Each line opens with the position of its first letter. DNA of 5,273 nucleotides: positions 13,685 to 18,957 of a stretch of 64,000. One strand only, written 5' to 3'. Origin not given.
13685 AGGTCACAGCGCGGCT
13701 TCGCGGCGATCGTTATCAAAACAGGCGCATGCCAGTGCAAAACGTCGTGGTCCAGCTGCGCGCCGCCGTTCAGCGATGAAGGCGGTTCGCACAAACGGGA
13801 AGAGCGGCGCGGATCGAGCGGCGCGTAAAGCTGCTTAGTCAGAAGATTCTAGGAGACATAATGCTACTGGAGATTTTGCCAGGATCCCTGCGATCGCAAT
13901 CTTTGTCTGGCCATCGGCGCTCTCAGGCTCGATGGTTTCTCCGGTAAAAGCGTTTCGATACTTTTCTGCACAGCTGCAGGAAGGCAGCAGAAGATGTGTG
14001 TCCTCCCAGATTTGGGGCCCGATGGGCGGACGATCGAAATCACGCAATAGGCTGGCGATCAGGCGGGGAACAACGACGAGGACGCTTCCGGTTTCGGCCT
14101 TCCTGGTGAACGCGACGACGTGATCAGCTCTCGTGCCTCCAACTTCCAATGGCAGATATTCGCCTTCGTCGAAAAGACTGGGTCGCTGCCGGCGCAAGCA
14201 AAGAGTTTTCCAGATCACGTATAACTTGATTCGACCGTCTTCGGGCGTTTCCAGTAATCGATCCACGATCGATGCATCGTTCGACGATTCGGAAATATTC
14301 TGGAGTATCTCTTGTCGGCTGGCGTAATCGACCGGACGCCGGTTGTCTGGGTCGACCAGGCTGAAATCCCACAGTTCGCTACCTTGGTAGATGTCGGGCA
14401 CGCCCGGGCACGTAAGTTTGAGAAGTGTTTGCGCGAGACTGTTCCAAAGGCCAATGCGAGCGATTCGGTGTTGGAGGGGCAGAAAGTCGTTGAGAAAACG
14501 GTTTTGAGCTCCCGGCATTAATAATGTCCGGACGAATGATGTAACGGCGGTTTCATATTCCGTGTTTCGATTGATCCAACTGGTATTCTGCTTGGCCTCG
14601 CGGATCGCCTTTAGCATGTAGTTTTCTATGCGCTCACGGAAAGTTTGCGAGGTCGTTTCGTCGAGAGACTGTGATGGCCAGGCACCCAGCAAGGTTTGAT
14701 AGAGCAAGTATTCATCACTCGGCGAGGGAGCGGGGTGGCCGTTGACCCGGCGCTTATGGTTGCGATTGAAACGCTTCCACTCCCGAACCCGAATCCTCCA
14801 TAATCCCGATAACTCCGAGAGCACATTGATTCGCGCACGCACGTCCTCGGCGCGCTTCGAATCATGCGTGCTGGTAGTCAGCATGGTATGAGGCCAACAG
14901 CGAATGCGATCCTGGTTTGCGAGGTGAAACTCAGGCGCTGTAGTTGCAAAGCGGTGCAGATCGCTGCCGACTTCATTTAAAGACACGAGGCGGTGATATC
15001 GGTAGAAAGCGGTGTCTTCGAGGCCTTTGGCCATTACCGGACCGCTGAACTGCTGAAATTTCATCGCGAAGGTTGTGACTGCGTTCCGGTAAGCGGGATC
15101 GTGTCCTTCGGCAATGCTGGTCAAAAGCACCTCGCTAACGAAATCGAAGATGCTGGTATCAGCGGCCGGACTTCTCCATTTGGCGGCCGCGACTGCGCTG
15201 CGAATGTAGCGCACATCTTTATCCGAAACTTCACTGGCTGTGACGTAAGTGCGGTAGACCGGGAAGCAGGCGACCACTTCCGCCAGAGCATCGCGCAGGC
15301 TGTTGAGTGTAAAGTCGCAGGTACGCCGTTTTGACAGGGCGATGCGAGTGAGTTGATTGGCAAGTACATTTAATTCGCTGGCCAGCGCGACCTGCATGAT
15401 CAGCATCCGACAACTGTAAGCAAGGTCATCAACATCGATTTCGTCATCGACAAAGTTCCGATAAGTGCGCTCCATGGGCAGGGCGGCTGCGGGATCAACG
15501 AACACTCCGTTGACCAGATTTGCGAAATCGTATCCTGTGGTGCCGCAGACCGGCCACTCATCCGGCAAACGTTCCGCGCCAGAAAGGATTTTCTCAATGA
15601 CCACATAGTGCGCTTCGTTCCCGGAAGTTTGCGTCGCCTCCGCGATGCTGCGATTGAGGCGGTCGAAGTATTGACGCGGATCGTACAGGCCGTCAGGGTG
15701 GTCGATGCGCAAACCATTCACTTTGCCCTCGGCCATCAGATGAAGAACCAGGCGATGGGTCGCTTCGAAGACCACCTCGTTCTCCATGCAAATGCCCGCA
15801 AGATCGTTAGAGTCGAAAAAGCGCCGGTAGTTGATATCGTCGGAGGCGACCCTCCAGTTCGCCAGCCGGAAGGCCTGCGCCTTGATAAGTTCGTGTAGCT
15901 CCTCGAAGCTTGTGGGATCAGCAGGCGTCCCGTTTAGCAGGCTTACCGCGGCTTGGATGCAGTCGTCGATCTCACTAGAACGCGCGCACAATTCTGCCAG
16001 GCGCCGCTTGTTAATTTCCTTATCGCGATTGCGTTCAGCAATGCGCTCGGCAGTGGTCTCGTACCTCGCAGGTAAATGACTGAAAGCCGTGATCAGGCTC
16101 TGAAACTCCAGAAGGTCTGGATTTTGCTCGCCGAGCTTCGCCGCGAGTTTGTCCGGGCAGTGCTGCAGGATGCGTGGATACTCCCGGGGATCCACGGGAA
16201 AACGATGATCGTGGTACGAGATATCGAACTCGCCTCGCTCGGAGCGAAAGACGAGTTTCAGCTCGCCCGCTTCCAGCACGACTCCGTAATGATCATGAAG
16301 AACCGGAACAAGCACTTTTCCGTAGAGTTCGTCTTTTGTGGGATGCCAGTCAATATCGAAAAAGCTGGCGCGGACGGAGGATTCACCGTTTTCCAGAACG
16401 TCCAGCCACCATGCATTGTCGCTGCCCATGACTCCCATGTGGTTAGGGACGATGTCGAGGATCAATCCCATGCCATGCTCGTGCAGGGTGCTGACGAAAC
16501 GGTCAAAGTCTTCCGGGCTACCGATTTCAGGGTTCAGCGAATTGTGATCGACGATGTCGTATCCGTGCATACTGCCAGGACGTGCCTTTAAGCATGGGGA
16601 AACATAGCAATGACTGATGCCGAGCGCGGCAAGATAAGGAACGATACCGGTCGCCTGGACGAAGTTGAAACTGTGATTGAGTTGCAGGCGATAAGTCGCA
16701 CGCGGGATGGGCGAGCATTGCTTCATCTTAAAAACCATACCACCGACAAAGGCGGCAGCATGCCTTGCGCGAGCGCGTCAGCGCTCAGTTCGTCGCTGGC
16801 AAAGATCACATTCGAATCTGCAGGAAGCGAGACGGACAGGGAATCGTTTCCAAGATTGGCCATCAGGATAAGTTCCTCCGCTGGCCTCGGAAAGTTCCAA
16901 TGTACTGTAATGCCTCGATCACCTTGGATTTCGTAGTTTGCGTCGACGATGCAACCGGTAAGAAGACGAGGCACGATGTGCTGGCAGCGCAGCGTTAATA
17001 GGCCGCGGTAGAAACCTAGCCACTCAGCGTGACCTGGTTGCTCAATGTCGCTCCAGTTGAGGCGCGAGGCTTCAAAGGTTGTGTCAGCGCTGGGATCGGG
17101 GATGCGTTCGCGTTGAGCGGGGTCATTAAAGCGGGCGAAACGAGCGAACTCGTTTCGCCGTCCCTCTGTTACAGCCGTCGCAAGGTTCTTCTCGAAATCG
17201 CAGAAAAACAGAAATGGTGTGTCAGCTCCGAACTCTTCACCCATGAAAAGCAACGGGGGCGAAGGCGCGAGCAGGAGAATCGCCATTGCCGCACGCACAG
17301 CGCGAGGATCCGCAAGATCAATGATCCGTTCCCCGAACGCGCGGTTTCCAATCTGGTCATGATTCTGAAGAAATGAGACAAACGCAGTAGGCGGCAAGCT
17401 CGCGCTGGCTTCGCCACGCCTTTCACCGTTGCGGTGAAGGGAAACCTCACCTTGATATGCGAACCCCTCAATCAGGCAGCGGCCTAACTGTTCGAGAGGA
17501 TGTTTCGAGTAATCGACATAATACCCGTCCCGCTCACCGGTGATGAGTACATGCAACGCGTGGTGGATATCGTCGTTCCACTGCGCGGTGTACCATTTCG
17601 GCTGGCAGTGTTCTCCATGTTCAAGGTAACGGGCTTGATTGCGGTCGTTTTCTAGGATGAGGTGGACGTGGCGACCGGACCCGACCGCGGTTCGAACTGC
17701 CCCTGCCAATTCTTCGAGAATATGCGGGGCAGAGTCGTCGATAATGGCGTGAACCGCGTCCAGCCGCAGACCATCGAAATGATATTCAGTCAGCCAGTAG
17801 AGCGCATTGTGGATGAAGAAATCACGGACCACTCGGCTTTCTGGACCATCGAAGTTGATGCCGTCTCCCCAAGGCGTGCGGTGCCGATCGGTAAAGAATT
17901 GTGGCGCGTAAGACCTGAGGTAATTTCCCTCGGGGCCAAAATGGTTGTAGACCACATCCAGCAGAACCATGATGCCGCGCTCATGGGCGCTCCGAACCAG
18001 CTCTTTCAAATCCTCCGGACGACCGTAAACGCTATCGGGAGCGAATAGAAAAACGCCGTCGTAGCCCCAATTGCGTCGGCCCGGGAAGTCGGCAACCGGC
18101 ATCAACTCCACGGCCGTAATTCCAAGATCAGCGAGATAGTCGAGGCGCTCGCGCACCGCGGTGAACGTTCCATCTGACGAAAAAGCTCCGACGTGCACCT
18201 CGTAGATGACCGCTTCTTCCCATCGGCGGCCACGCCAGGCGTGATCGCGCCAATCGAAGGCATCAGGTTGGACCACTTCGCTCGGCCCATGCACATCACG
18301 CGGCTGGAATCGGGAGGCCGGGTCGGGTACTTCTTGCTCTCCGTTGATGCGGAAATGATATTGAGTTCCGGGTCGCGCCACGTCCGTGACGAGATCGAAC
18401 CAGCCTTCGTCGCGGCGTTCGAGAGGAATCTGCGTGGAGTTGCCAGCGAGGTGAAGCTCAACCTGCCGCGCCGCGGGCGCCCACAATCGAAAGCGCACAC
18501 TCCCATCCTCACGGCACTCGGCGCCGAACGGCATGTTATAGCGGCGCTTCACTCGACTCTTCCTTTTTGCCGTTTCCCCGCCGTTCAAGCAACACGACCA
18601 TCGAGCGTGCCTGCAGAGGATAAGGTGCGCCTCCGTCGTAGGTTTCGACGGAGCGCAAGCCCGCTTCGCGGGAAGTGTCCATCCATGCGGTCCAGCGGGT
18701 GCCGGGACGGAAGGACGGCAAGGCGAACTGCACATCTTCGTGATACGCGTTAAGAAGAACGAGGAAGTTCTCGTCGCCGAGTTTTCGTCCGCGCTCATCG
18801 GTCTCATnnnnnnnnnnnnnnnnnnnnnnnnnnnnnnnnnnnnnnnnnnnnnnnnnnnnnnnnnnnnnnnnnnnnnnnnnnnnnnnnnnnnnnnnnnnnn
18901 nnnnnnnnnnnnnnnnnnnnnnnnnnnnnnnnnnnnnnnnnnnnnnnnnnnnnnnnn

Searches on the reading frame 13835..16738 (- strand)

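Call 47: search_protein_families(library=pfam, proteins=[window:13835-16738:-], max_evalue=0.00001)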
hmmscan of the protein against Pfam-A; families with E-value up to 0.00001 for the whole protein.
window:13835-16738:- (967 aa): 1 family
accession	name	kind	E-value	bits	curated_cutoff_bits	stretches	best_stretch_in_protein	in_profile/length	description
PF00128.31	Alpha-amylase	-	3.9e-21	76.2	22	1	33-135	25-120/446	Alpha amylase, catalytic domain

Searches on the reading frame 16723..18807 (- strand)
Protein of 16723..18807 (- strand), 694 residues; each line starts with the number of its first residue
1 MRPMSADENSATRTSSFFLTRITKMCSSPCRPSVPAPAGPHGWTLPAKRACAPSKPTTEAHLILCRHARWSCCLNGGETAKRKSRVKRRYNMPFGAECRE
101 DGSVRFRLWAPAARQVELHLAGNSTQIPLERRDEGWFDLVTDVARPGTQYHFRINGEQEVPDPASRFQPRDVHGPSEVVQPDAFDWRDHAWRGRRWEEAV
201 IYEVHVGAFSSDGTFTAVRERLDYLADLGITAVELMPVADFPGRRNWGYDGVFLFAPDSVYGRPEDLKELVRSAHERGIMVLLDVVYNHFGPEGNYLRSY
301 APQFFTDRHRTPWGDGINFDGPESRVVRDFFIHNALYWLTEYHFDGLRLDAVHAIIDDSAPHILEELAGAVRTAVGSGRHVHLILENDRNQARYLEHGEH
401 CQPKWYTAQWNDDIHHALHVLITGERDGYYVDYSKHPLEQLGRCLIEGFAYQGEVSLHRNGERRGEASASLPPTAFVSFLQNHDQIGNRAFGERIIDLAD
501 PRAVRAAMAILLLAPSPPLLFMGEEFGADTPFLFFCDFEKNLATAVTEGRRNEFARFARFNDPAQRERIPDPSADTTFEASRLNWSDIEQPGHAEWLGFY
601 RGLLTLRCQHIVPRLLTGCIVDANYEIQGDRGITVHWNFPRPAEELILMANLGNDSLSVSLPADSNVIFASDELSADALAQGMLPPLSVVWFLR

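Call 47: search_protein_families(library=pfam, proteins=[window:16723-18807:-], max_evalue=0.00001)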
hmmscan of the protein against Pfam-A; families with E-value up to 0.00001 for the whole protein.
window:16723-18807:- (694 aa): 3 families
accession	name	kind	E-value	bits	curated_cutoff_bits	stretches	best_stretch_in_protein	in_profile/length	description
PF00128.31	Alpha-amylase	-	4.9e-22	79.2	22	1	210-298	13-100/446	Alpha amylase, catalytic domain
PF02922.24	CBM_48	-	2e-11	44.5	22.4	1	93-158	1-72/83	Carbohydrate-binding module 48 (Isoamylase N-terminal domain)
PF11941.14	DUF3459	-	9.1e-11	42.4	22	1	599-692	1-90/90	Domain of unknown function (DUF3459)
